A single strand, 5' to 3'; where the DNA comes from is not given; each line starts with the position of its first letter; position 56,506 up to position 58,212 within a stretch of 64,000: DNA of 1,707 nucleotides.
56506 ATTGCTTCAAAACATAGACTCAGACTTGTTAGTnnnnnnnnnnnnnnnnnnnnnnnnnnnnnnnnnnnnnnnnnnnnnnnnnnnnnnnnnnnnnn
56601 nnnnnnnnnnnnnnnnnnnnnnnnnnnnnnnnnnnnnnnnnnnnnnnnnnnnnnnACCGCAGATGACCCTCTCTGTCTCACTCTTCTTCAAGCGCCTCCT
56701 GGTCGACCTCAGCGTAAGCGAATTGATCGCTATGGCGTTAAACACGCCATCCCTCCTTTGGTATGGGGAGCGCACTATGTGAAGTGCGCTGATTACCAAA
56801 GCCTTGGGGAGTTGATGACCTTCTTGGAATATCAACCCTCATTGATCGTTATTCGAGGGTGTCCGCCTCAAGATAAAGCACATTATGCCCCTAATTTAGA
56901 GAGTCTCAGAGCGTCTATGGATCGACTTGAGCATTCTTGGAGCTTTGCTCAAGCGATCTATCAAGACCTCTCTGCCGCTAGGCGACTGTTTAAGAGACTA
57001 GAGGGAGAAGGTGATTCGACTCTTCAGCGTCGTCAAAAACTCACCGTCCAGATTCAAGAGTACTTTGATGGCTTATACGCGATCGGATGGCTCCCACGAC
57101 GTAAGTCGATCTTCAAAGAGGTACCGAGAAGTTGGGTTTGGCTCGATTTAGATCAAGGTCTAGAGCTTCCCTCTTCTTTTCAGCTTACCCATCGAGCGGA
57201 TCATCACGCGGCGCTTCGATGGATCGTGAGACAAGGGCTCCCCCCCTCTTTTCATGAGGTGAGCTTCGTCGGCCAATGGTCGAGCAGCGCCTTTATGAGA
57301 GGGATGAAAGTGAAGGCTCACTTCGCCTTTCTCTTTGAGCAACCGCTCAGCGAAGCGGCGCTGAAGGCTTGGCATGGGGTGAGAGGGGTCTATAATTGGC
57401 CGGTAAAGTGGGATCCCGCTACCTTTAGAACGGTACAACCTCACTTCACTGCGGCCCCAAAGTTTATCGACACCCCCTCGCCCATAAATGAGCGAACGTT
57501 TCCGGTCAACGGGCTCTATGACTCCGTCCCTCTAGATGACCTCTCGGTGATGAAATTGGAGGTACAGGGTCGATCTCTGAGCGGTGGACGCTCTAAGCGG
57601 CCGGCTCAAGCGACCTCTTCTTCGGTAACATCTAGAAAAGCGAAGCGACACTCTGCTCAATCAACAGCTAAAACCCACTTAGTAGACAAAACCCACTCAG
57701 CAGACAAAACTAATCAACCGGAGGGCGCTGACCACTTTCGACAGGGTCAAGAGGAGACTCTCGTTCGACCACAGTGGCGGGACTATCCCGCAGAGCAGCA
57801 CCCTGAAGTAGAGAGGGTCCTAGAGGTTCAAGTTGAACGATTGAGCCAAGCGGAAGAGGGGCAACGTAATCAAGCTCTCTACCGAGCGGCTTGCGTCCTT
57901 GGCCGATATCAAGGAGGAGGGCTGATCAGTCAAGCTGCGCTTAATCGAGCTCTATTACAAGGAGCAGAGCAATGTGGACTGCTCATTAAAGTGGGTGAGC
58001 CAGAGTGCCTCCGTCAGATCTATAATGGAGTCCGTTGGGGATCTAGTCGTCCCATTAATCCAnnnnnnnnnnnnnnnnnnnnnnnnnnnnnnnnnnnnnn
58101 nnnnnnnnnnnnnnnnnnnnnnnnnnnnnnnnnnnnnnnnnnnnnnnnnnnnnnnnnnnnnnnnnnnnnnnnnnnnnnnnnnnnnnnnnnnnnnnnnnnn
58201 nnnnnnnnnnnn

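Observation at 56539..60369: Solitary multidomain replicase-like gene: primase/polymerase-like + PriCT-like + putative Fe-S SF2 helicase + wHTH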

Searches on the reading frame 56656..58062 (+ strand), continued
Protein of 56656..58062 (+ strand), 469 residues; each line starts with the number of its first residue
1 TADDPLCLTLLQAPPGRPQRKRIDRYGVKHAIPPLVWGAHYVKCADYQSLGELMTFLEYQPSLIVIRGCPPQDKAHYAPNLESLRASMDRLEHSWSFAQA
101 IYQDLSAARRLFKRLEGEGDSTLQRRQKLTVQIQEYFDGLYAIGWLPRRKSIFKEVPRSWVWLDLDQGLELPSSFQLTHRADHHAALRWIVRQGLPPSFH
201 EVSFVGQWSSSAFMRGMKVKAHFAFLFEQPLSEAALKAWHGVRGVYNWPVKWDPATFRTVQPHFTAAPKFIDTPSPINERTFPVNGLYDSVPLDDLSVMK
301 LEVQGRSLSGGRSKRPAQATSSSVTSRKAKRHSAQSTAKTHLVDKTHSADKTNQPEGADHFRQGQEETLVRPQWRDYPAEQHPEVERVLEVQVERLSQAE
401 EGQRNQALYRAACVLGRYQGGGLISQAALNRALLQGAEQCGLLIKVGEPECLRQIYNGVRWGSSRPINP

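Call 92: search_protein_families(library=pfam, proteins=[P0064, P0105, P0051, P0153, P0084, P0066, P0126, P0136, P0165, P0131], max_evalue=0.1)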
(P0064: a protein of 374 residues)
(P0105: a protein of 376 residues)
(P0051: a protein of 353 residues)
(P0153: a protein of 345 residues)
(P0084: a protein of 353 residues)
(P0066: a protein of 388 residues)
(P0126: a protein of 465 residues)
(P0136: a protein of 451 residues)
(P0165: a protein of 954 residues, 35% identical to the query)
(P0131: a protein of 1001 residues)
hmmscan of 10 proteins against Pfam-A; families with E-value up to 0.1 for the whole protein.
P0064 (374 aa): 0 families

P0105 (376 aa): 0 families

P0051 (353 aa): 0 families

P0153 (345 aa): 0 families

P0084 (353 aa): 0 families

P0066 (388 aa): 0 families

P0126 (465 aa): 1 family
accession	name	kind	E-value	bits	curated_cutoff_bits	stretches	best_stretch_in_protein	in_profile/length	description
PF03861.19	ANTAR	-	0.039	14.2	27.3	1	304-337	18-51/54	ANTAR domain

P0136 (451 aa): 0 families

P0165 (954 aa): 2 families
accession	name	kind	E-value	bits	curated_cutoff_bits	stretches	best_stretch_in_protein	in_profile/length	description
PF08706.16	D5_N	-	2.4e-17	64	22.4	1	449-638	2-144/145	D5 N terminal like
PF19263.5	DUF5906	-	0.0013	19.8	27.6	1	676-798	1-114/114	Family of unknown function (DUF5906)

P0131 (1001 aa): 1 family
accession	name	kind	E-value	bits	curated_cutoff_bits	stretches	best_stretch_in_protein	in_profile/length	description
PF06048.17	DUF927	-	1.5e-36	127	22.6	1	439-727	18-279/284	Domain of unknown function (DUF927)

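Call 97: search_solved_structures(query=A4, max_evalue=10, show_alignments=3)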
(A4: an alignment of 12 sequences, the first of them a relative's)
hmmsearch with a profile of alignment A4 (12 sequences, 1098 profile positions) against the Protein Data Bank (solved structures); distinct sequences matched with E-value up to 10: 46.
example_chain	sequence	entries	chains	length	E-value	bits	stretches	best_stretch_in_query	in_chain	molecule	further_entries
9p55_A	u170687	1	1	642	0.0038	18.6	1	422-526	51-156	ATP-dependent DNA helicase XPD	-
4a15_A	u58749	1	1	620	0.0039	18.6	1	422-526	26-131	ATP-DEPENDENT DNA HELICASE TA0057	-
5h8w_A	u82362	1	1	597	0.0049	18.3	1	423-526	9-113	ATP-dependent DNA helicase Ta0057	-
2vsf_A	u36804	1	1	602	0.005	18.2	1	423-526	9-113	DNA REPAIR HELICASE RAD3 RELATED PROTEIN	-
4b3g_A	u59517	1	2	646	0.0071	17.7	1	408-488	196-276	DNA-BINDING PROTEIN SMUBP-2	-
4b3f_X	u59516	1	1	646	0.0074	17.7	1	408-488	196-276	DNA-BINDING PROTEIN SMUBP-2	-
5jrz_A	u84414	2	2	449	0.015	16.6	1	414-467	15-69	Helicase | NS3 helicase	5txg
5gjb_A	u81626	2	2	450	0.016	16.6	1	414-467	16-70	NS3 helicase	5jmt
5jwh_A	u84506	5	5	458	0.016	16.6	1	414-467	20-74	NS3 helicase | ZIKV NS3 helicase | zika virus NS3 helicase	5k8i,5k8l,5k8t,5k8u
7v2z_A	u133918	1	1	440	0.017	16.5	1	414-467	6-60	Core protein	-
5gjc_A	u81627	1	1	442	0.018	16.4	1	414-467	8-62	NS3 helicase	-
5y6m_A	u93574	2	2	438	0.019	16.3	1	415-467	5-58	Helicase domain from Genome polyprotein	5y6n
5vi7_A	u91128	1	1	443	0.019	16.3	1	414-467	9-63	helicase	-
5mfx_A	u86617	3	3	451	0.021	16.2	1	415-467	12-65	Genome polyprotein | Non-structural protein 3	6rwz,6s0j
2wv9_A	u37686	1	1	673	0.022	16.1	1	408-467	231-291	FLAVIVIRIN PROTEASE NS2B REGULATORY SUBUNIT, FLAVIVIRIN PROTEASE NS3 CATALYTIC SUBUNIT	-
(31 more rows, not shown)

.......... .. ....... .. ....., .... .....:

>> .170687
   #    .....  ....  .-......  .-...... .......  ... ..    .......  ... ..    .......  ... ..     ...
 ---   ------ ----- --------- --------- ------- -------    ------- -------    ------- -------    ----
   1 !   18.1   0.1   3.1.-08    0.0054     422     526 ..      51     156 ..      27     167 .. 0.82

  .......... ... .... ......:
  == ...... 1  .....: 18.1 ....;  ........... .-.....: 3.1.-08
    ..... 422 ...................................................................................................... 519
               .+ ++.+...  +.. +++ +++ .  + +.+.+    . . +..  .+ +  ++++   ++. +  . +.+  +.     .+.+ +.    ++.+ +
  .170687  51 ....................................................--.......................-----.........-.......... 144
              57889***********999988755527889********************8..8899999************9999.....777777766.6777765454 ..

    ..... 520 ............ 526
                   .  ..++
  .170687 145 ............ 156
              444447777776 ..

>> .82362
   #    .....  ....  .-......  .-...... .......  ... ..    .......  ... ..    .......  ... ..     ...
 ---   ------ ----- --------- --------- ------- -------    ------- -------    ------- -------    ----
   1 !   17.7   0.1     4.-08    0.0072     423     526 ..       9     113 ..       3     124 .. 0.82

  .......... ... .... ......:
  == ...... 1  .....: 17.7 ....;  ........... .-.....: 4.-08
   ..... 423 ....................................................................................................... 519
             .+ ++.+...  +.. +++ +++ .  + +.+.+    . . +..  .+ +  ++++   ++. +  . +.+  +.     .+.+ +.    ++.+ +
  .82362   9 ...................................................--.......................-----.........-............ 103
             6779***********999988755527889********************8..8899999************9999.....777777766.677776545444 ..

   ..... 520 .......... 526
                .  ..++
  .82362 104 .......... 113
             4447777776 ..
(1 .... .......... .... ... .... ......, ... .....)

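Call 109: find_encoding_contigs(protein=P0111, flank=10000, max_places=2)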
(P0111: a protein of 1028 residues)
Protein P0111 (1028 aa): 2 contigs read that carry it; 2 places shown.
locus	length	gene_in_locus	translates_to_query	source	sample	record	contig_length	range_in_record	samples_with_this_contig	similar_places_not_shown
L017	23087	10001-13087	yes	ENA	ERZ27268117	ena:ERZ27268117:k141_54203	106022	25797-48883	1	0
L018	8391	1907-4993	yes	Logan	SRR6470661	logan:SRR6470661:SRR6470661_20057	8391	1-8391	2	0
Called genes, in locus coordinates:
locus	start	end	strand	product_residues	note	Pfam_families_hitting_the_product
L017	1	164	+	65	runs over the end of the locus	-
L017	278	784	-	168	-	PF00210:Ferritin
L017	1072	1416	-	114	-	-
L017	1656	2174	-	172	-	PF00210:Ferritin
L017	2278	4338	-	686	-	PF00009:GTP_EFTU, PF14492:EFG_III, PF03764:EFG_IV, PF00679:EFG_C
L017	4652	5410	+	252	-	-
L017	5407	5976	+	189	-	-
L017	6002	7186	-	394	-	-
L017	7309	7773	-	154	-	PF07310:PAS_5 (faint)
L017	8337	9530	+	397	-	PF13356:Arm-DNA-bind_3, PF22022:Phage_int_M (weak), PF00589:Phage_integrase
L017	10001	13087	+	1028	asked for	-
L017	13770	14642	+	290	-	-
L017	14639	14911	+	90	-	-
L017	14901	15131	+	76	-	-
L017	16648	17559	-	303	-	PF00126:HTH_1, PF03466:LysR_substrate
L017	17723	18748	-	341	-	PF00890:FAD_binding_2 (faint), PF01134:GIDA (faint), PF01266:DAO (faint), PF07992:Pyr_redox_2, PF13738:Pyr_redox_3, PF00070:Pyr_redox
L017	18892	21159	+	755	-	PF11412:DsbD_N, PF02683:DsbD_TM, PF13899:Thioredoxin_7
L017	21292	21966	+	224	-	PF00578:AhpC-TSA, PF08534:Redoxin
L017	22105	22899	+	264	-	PF00376:MerR, PF13411:MerR_1, PF07739:TipAS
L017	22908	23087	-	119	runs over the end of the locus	-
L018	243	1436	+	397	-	PF13356:Arm-DNA-bind_3, PF22022:Phage_int_M (weak), PF00589:Phage_integrase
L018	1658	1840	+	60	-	PF12728:HTH_17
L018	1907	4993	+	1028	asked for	-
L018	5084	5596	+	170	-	-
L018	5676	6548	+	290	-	-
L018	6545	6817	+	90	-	-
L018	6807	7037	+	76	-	-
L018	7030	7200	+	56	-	-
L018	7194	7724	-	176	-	PF20385:DUF6680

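Call 110: find_encoding_contigs(protein=P0173, flank=10000, max_places=2)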
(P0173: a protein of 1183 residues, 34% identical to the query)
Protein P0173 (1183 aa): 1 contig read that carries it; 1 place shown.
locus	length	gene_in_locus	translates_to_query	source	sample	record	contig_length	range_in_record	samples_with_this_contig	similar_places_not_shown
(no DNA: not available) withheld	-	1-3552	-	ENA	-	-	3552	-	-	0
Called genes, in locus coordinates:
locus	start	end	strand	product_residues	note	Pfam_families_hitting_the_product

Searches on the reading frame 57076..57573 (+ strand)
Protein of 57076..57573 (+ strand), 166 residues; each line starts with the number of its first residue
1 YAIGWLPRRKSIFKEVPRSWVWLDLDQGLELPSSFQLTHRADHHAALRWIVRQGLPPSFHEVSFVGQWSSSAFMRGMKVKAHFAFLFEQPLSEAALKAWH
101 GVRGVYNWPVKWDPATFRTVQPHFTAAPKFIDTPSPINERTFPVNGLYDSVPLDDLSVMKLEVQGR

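Call 86: search_solved_structures(query=A5, max_evalue=10, show_alignments=4)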
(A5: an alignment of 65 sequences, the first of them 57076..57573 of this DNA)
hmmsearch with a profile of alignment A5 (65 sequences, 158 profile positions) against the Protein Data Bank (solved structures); distinct sequences matched with E-value up to 10: 3.
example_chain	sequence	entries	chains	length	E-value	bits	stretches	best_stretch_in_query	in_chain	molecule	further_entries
7ane_l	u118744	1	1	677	0.49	13.4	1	43-131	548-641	mS52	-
8gxj_A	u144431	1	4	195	1.7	11.6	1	82-142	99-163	N-acetyltransferase domain-containing protein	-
1yre_A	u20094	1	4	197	1.7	11.6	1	82-142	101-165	hypothetical protein PA3270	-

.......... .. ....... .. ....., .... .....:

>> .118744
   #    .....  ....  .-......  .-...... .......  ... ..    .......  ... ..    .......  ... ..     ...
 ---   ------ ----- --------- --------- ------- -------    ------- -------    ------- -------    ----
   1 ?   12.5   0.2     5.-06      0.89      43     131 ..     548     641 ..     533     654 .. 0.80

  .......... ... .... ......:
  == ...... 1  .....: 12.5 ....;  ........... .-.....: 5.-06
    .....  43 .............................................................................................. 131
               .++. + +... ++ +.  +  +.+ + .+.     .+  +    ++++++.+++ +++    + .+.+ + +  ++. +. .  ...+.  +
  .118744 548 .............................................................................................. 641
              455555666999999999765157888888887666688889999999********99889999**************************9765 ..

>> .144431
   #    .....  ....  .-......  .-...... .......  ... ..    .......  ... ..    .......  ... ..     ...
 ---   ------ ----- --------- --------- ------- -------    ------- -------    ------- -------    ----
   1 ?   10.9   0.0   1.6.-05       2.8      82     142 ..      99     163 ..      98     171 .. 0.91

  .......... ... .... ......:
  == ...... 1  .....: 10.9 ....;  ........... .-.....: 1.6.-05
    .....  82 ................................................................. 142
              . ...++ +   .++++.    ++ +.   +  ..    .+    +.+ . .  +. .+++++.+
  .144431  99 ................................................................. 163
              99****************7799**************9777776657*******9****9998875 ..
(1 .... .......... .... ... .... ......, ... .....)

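Call 87: search_protein_families(library=pfam, alignment_id=A5, max_evalue=1)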
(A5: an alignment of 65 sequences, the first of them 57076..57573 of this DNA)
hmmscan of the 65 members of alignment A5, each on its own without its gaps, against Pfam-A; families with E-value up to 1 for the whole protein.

A. member 1, window:57076-57573:+ (166 aa): 0 families

B. families by the number of members that match (of 65 scanned): 10 families
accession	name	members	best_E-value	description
PF22548.2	AEP-TOTE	1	0.022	TOTE conflict system, Archaeo-Eukaryotic Primase domain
PF08300.18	HCV_NS5a_1a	1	0.063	Hepatitis C virus non-structural 5a zinc finger domain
PF23841.1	Phage_tail_terminator_2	1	0.12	Phage tail termination protein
PF23717.1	DUF7159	1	0.15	Family of unknown function (DUF7159)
PF02450.21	LCAT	1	0.17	Lecithin:cholesterol acyltransferase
PF23580.1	Znf_XAF1_N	1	0.18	XIAP-associated factor 1-like, N-terminal zinc finger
PF02219.23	MTHFR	1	0.19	Methylenetetrahydrofolate reductase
PF11885.13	DUF3405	1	0.2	Protein of unknown function (DUF3405)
PF10413.14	Rhodopsin_N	1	0.23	Amino terminal of the G-protein receptor rhodopsin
PF21432.3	56B_RHH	1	0.31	56B-like, Ribbon-helix-helix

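Call 96: search_protein_families(library=phrogs, alignment_id=A5, max_evalue=0.001)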
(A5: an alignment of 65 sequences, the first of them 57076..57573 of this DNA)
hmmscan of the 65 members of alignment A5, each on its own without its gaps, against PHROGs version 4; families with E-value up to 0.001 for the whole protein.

A. member 1, window:57076-57573:+ (166 aa): 1 family
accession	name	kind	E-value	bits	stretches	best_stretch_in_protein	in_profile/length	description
phrog_16950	-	DNA, RNA and nucleotide metabolism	3.5e-10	39.4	1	9-152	88-226/843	DNA primase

B. families by the number of members that match (of 65 scanned): 3 families
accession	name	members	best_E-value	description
phrog_16950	-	65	6.8e-55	DNA primase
phrog_3712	-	38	2.2e-14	replication origin binding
phrog_24712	-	28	1.6e-10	-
